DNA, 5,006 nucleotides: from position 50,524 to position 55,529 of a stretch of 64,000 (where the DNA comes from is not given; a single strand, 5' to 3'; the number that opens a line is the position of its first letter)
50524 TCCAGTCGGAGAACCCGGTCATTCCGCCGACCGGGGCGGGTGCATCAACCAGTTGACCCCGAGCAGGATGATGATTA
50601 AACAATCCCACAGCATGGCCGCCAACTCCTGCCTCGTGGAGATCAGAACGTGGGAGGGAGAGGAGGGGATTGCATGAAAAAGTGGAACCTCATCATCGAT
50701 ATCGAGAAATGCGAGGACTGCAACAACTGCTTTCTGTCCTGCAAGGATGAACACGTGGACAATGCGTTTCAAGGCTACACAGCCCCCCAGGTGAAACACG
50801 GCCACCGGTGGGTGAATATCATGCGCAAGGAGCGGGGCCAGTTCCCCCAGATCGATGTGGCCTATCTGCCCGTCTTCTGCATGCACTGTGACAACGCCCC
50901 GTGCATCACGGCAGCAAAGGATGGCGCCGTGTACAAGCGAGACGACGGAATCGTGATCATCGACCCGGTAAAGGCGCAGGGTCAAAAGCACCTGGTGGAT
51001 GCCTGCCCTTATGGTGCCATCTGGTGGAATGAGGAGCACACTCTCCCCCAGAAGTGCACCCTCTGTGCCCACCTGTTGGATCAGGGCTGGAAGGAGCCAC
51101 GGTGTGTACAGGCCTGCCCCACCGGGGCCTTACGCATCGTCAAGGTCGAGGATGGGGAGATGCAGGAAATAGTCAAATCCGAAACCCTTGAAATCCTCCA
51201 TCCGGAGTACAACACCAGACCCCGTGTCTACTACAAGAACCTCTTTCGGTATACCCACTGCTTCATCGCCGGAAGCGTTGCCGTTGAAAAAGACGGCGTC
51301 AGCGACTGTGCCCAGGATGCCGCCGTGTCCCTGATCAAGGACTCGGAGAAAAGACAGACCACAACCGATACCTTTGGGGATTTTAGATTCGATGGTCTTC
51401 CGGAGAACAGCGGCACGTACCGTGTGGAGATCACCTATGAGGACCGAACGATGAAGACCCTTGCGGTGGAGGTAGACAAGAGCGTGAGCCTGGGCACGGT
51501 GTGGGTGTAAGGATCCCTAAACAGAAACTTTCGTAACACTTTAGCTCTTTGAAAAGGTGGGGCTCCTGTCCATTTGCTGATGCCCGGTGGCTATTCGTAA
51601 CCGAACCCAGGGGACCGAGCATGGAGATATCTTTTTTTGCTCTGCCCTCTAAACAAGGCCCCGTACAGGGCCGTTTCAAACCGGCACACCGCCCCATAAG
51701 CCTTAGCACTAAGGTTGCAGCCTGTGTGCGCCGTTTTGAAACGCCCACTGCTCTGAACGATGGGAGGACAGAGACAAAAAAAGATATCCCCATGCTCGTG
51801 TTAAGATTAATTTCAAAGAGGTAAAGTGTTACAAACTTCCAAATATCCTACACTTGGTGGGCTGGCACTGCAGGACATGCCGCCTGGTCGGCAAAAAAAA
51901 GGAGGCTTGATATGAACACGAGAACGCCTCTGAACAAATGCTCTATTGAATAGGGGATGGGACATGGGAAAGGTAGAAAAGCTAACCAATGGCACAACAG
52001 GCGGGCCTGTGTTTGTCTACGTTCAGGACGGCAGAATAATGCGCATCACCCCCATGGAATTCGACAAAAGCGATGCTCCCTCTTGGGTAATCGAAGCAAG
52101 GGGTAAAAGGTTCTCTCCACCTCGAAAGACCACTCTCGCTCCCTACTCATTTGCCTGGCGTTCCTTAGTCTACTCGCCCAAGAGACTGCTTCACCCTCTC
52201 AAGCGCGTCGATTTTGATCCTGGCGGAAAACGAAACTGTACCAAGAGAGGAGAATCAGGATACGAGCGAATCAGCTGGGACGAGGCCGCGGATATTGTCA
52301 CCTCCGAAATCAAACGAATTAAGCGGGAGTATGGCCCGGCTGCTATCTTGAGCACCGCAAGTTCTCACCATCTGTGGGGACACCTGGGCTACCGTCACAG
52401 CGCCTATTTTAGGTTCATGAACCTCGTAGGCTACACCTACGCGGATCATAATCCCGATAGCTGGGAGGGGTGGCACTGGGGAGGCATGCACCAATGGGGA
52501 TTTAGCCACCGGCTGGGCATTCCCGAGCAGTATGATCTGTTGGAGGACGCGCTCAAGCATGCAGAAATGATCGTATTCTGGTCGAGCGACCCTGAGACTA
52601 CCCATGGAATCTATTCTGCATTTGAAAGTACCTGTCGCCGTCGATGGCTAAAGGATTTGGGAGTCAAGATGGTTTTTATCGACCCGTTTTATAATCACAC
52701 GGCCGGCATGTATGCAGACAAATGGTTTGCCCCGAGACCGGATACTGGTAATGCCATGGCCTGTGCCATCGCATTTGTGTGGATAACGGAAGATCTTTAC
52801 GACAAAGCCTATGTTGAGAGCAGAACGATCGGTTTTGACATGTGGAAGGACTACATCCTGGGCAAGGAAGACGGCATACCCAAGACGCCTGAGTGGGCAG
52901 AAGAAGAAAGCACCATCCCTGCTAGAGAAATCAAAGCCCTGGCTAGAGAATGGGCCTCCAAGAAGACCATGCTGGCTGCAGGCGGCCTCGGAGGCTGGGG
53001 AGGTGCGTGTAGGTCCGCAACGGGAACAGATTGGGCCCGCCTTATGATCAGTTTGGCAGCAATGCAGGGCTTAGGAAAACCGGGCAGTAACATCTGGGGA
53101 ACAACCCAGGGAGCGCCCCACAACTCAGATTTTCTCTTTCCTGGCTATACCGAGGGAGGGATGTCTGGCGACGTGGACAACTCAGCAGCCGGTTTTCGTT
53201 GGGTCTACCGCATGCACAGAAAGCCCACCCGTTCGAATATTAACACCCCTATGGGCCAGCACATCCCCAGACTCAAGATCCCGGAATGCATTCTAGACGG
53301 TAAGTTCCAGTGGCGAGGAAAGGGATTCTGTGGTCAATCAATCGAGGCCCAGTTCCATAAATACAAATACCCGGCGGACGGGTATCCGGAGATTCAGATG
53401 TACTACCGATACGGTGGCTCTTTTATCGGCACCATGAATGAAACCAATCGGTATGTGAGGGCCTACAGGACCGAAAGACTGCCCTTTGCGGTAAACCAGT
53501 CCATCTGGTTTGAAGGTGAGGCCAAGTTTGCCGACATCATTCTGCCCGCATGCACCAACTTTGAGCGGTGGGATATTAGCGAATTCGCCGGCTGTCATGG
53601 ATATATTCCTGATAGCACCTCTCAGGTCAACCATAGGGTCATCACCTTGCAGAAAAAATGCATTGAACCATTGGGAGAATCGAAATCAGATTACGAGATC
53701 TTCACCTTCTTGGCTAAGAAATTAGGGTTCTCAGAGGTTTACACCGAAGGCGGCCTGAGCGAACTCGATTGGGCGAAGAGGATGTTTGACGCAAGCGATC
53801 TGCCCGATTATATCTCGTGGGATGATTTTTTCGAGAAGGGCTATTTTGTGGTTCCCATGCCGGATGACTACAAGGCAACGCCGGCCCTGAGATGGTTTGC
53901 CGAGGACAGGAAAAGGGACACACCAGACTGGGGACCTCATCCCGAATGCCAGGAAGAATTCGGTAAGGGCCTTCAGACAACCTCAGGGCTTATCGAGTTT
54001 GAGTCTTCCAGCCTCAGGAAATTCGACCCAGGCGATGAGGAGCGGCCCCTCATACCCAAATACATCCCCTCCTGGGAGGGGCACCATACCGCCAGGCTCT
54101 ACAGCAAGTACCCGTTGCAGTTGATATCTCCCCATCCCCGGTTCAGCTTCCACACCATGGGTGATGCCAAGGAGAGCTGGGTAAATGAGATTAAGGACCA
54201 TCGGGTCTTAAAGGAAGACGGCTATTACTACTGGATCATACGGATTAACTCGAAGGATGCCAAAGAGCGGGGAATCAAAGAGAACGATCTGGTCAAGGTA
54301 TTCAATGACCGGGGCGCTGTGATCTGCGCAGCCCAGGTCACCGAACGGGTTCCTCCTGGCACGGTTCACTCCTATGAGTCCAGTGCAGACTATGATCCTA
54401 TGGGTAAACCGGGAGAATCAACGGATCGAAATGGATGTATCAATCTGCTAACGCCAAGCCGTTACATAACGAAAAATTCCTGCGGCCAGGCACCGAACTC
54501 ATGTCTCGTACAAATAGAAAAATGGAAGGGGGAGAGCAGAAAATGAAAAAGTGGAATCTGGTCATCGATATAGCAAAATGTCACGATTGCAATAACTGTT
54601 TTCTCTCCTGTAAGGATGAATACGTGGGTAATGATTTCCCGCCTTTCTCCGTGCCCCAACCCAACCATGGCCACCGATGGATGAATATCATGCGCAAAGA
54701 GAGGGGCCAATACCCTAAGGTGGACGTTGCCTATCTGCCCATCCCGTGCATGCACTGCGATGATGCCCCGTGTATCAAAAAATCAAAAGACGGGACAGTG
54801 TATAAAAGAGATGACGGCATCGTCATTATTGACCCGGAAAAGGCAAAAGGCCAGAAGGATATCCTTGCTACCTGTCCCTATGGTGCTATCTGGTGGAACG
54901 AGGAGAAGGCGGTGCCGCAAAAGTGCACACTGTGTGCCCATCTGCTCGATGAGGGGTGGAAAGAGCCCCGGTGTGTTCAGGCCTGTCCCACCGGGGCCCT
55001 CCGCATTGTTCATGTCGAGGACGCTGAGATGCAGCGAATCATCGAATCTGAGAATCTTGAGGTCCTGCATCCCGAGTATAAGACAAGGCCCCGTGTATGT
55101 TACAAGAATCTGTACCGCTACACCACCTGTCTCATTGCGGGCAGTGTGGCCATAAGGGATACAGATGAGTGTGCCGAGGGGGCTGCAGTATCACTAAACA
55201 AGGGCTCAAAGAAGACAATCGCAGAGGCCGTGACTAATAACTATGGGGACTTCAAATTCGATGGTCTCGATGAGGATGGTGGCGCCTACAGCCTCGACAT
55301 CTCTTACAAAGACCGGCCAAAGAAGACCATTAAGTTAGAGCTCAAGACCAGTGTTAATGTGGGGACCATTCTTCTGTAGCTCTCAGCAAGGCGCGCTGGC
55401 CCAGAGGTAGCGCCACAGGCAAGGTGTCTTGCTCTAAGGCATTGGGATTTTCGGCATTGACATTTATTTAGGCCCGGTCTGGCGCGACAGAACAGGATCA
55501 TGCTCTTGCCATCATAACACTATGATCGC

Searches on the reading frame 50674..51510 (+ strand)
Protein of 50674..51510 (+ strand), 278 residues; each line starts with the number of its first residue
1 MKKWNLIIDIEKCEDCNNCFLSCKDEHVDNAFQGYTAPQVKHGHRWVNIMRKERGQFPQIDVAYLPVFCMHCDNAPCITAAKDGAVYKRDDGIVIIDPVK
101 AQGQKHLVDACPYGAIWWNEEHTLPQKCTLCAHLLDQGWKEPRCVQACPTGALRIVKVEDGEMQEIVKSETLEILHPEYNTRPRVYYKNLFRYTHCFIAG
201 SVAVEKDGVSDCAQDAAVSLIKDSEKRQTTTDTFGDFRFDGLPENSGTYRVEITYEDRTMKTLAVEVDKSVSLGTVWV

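Call 3: search_protein_families(library=pfam, proteins=[window:50674-51510:+], max_evalue=1)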
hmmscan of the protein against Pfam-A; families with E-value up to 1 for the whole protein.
window:50674-51510:+ (278 aa): 15 families
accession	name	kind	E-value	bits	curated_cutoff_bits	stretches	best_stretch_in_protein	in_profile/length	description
PF13247.11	Fer4_11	-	1.9e-26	92.6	26.2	1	61-156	2-98/100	4Fe-4S dicluster domain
PF13620.12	CarboxypepD_reg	-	3e-07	31.1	32.3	1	213-268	14-70/82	Carboxypeptidase regulatory-like domain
PF12838.12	Fer4_7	-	1.2e-06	29.3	27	2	12-79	1-46/52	4Fe-4S dicluster domain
PF00037.32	Fer4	-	0.00022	21.4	21.1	1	143-154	13-24/24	4Fe-4S binding domain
PF13187.11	Fer4_9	-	0.00069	20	27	0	12-78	1-44/52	4Fe-4S dicluster domain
PF06902.16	Fer4_19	-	0.0012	19.2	24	1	59-116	5-59/64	Divergent 4Fe-4S mono-cluster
PF13237.11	Fer4_10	-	0.002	18.4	25.5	1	6-78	2-49/53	4Fe-4S dicluster domain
PF09430.16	EMC7_beta-sandw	-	0.0026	18.4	26.6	1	213-271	7-63/122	ER membrane protein complex subunit 7, beta-sandwich domain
PF17210.9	SdrD_B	-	0.0039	17.8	29.7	1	214-262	25-73/112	SdrD B-like domain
PF00282.25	Pyridoxal_deC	-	0.0055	15.9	27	1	71-136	232-297/375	Pyridoxal-dependent decarboxylase conserved domain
PF13484.11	Fer4_16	-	0.039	15.2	30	1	143-170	7-33/66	4Fe-4S double cluster binding domain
PF14697.11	Fer4_21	-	0.043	14.4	35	1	8-29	3-24/59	4Fe-4S dicluster domain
PF12798.12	Fer4_3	-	0.13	13.6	27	1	128-152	1-15/15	4Fe-4S binding domain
PF13715.12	CarbopepD_reg_2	-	0.24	11.9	32.2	1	219-269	18-66/88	CarboxypepD_reg-like domain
PF12837.12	Fer4_6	-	0.92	10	25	1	8-24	4-20/24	4Fe-4S binding domain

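Call 69: search_protein_families(library=ncbifam, proteins=[window:50674-51510:+], max_evalue=1e-10)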
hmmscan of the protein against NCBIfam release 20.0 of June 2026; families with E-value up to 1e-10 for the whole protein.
window:50674-51510:+ (278 aa): 15 families
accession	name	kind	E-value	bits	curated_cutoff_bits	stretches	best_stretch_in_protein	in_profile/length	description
NF041715.1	arsenate_red_ArrB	equivalog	3.5e-34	118.4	450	1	3-121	2-109/233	arsenate respiratory reductase iron-sulfur subunit ArrB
NF011569.0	PRK14993.1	equivalog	8.3e-31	107.3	416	1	2-190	42-224/244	tetrathionate reductase subunit TtrB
TIGR03478.1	DMSO_red_II_bet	subfamily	3.5e-28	98.5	480.7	1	51-188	113-253/321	DMSO reductase family type II enzyme, iron-sulfur subunit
NF045797.1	DsrO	equivalog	1.5e-27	96.6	200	1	2-188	42-234/235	sulfate reduction electron transfer complex DsrMKJOP subunit DsrO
TIGR02951.1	DMSO_dmsB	equivalog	1.6e-25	90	214.1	1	6-160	4-155/161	DMSO/selenate family reductase complex B subunit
NF042979.1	EthbenzDh_ebdB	equivalog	2.8e-23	82.3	740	1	43-187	129-274/354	ethylbenzene dehydrogenase subunit beta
TIGR03149.1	cyt_nit_nrfC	equivalog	1.8e-22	79.8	377.6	1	2-186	37-214/225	cytochrome c nitrite reductase Fe-S protein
NF041782.1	mnquin_red_QrcC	equivalog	8.9e-21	74.6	400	1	4-119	1-119/239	menaquinone reductase iron-sulfur cluster-binding subunit QrcC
TIGR01660.1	narH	equivalog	5.6e-17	61.3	524.05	1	48-148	162-262/492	nitrate reductase subunit beta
NF009408.0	PRK12769.1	equivalog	7.2e-15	54.1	1003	1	6-172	5-159/659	formate-dependent uric acid utilization protein AegA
TIGR01582.1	FDH-beta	equivalog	1.3e-14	54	334.7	1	6-161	24-185/283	formate dehydrogenase subunit beta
NF009451.0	PRK12809.1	equivalog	5.1e-13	48.2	1154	1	9-166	8-145/639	formate-dependent uric acid utilization protein YgfT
NF038355.1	FDH3_beta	equivalog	2.4e-12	47.2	240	1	5-132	4-122/180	formate dehydrogenase FDH3 subunit beta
NF008134.0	PRK10882.1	equivalog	2.7e-12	46.4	263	1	6-160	41-210/329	hydrogenase 2 operon protein HybA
NF045715.1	sulf_resp_HmcB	equivalog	3.8e-12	45.9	420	1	7-160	40-200/307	sulfate respiration complex iron-sulfur protein HmcB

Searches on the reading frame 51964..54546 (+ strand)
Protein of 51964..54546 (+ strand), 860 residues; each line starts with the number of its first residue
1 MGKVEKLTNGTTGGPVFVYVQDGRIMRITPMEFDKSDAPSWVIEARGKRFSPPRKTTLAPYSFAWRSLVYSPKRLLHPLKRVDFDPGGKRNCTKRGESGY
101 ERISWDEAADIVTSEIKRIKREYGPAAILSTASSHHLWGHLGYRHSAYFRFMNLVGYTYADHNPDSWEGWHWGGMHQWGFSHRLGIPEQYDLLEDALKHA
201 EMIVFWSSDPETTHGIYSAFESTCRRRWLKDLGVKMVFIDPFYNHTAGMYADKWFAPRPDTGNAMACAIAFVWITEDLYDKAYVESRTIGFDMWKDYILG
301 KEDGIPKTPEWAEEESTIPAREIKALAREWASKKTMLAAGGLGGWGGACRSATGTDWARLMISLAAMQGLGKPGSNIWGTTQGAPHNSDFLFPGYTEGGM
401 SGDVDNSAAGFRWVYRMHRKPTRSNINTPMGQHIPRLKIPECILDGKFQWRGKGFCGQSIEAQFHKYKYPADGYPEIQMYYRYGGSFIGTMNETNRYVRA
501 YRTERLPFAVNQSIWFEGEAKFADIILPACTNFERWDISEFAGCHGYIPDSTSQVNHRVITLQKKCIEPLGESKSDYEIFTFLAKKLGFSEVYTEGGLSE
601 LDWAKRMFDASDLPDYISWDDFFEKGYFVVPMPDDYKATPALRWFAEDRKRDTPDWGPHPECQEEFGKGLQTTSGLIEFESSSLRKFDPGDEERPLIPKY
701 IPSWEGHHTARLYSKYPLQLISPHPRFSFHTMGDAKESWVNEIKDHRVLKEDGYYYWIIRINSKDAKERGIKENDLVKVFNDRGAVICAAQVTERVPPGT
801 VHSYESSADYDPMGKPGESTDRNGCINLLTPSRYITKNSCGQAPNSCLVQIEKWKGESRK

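Call 3: search_protein_families(library=pfam, proteins=[window:51964-54546:+], max_evalue=1)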
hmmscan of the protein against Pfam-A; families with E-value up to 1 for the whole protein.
window:51964-54546:+ (860 aa): 5 families
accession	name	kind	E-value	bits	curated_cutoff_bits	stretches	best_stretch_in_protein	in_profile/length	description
PF00384.28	Molybdopterin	-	2.6e-30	106.1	24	1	74-586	1-353/353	Molybdopterin oxidoreductase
PF21423.2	AhtL-like_1st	-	9.2e-29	99.2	27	1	14-68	1-55/55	Pyrogallol hydroxytransferase large subunit-like, domain 1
PF01568.27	Molydop_binding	-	5.6e-18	65.4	26.8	1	718-847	1-109/110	Molydopterin dinucleotide binding domain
PF18364.6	Molybdopterin_N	-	0.054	13.9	26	1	14-35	6-27/41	Molybdopterin oxidoreductase N-terminal domain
PF00149.33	Metallophos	-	0.17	12.8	21.5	1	141-238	89-184/191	Calcineurin-like phosphoesterase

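Call 4: search_protein_families(library=ncbifam, proteins=[window:51964-54546:+], max_evalue=1)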
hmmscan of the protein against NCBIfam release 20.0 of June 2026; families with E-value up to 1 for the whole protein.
window:51964-54546:+ (860 aa): 24 families
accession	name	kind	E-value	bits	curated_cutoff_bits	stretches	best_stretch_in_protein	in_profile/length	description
TIGR00509.1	bisC_fam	subfamily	2.1e-106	357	1017.55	1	67-858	37-758/772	molybdopterin guanine dinucleotide-containing S/N-oxide reductase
TIGR02166.1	dmsA_ynfE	subfamily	3.5e-88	296.5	777.7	2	64-414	94-429/794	DMSO/selenate family reductase complex A subunit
NF011682.0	PRK15102.1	equivalog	2.3e-84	284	909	1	66-858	85-814/829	trimethylamine-N-oxide reductase TorA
TIGR02164.1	torA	equivalog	2.4e-79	267.4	1465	1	66-858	81-810/824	trimethylamine-N-oxide reductase TorA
NF011566.1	PRK14990.1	exception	5e-60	203.4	1600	2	65-423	110-458/814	dimethylsulfoxide reductase subunit A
NF041884.1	selenate_YnfF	exception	3.4e-48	164.1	1650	2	71-369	102-389/798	selenate/tellurate reductase subunit YnfF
NF041885.1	selenate_YnfE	exception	3.7e-48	163.9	1675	2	69-369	103-396/805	selenate/tellurate reductase subunit YnfE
TIGR03479.1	DMSO_red_II_alp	subfamily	7.8e-48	163.2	984.75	3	64-288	110-307/913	molybdopterin-dependent oxidoreductase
TIGR01591.1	Fdh-alpha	equivalog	2.3e-42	145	666.25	3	68-377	47-318/672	formate dehydrogenase subunit alpha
NF012032.0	PRK15488.1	equivalog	4.5e-38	130.7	694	3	230-333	224-320/759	thiosulfate reductase PhsA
TIGR01580.1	narG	equivalog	6.1e-18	63.8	1084.15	3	719-807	1088-1166/1235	nitrate reductase subunit alpha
NF041714.1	arsenate_red_ArrA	equivalog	2.6e-16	58.9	1600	3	700-802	694-793/848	arsenate respiratory reductase molybdopterin-containing subunit ArrA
NF042978.1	EthbenzDh_ebdA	equivalog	1.2e-14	53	2000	2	67-288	135-329/977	ethylbenzene dehydrogenase subunit alpha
NF041783.2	mnquin_red_QrcB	equivalog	1.9e-14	52.8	440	4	230-341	235-335/695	menaquinone reductase molybdopterin-binding-like subunit QrcB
NF047855.1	AssmNtatRedNasC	equivalog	1.2e-13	50.3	1100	2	230-338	206-307/708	assimilatory nitrate reductase catalytic subunit NasC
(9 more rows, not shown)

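Call 49: find_related_loci(query=window:51964-54543:+, collection=metagenome_contigs, flank=8000)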
Query window:51964-54543:+ (860 aa) in metagenome_contigs; peptide patterns used: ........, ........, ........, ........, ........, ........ (x = any residue, [..] = any of these).
245 stretches matched a pattern; 116 encode a relative of the query (tblastn E <= 1e-3); the best 80 are kept; 80 distinct loci.
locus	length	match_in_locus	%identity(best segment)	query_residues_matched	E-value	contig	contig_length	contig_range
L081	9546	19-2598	94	1-860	0e+0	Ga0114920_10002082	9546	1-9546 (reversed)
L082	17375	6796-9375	94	1-860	0e+0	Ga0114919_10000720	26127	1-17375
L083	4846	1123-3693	89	1-857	0e+0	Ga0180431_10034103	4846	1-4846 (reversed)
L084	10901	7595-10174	88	1-860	0e+0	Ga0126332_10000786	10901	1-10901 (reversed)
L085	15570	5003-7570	88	1-857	0e+0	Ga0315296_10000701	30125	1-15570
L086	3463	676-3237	88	1-854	0e+0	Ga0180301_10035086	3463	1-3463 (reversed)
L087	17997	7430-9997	87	1-856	0e+0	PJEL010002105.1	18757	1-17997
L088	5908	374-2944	87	1-857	0e+0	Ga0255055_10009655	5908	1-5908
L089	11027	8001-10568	87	1-857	0e+0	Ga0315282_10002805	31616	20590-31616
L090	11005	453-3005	87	1-851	0e+0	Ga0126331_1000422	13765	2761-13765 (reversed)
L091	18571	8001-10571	86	1-857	0e+0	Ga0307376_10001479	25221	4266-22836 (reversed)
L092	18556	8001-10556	87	4-856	0e+0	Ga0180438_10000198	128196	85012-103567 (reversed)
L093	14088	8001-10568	86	1-857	0e+0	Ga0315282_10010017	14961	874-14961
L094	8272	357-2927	86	1-857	0e+0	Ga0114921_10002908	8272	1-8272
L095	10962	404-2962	86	1-854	0e+0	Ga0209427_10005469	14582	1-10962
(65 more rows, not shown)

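Call 51: search_solved_structures(query=window:51964-54543:+, max_evalue=1e-100, show_alignments=1)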
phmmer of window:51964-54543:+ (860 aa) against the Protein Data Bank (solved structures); distinct sequences matched with E-value up to 1e-100: 1.
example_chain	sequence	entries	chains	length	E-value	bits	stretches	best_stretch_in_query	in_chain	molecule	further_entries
4v4c_A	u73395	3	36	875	0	1299.7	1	1-858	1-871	Pyrogallol hydroxytransferase large subunit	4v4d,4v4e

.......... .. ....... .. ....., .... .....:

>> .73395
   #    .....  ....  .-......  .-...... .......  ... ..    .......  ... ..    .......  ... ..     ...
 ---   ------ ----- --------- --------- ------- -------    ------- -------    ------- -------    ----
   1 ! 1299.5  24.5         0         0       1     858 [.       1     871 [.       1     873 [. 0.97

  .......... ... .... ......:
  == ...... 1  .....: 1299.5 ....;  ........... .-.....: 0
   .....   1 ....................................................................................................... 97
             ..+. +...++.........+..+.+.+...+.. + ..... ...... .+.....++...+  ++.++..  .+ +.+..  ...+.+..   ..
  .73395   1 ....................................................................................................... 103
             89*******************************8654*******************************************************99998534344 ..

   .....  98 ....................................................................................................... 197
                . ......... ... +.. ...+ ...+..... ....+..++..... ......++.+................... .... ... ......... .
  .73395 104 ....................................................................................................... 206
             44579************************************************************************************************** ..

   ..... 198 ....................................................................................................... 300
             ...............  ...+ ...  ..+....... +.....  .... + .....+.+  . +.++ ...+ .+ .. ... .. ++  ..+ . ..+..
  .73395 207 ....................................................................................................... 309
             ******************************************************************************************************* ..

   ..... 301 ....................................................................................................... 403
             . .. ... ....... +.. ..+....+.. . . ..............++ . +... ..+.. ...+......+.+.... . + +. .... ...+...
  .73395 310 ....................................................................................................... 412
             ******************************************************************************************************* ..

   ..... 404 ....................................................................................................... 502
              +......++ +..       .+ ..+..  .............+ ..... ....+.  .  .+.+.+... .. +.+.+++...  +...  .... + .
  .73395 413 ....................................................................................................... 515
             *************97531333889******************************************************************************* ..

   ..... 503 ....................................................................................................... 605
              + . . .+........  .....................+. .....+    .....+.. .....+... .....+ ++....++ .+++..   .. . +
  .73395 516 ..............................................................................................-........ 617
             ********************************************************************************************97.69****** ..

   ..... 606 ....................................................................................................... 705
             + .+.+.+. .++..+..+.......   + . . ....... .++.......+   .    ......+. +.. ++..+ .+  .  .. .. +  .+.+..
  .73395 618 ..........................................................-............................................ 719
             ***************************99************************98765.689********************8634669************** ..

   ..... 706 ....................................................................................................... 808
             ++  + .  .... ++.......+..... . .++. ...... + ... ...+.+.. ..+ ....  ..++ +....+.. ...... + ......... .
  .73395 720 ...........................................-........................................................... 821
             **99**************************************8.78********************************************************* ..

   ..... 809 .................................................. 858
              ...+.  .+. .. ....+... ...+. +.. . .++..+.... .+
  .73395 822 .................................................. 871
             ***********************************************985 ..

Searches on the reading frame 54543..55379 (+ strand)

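Call 3: search_protein_families(library=pfam, proteins=[window:54543-55379:+], max_evalue=1)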
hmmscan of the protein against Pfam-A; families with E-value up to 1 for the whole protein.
window:54543-55379:+ (278 aa): 15 families
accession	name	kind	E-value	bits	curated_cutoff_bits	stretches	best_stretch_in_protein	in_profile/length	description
PF13247.11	Fer4_11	-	1.5e-25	89.7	26.2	1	60-155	1-97/100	4Fe-4S dicluster domain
PF12838.12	Fer4_7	-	3e-07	31.2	27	3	12-78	1-45/52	4Fe-4S dicluster domain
PF13187.11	Fer4_9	-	4.9e-07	30.1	27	1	12-78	1-44/52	4Fe-4S dicluster domain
PF13620.12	CarboxypepD_reg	-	1.1e-06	29.3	32.3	1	199-264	3-65/82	Carboxypeptidase regulatory-like domain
PF06902.16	Fer4_19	-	2.8e-05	24.5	24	1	59-116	5-59/64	Divergent 4Fe-4S mono-cluster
PF13237.11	Fer4_10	-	0.001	19.4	25.5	1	6-78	2-49/53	4Fe-4S dicluster domain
PF00037.32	Fer4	-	0.0016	18.6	21.1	1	143-154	13-24/24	4Fe-4S binding domain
PF13715.12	CarbopepD_reg_2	-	0.0027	18.1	32.2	1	198-271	1-68/88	CarboxypepD_reg-like domain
PF17210.9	SdrD_B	-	0.0089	16.7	29.7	1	209-255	22-66/112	SdrD B-like domain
PF13484.11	Fer4_16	-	0.042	15.1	30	1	143-180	7-45/66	4Fe-4S double cluster binding domain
PF12837.12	Fer4_6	-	0.058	13.8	25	1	7-24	3-20/24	4Fe-4S binding domain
PF23193.1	NOMO_3rd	-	0.09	13.3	27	1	223-270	56-100/120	NOMO third transthyretin-like domain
PF12798.12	Fer4_3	-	0.13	13.6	27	1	128-152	1-15/15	4Fe-4S binding domain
PF11974.14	bMG3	-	0.14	12.6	34.9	1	207-245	24-62/103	Bacterial alpha-2-macroglobulin MG3 domain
PF14697.11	Fer4_21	-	0.32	11.6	35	1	7-26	2-21/59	4Fe-4S dicluster domain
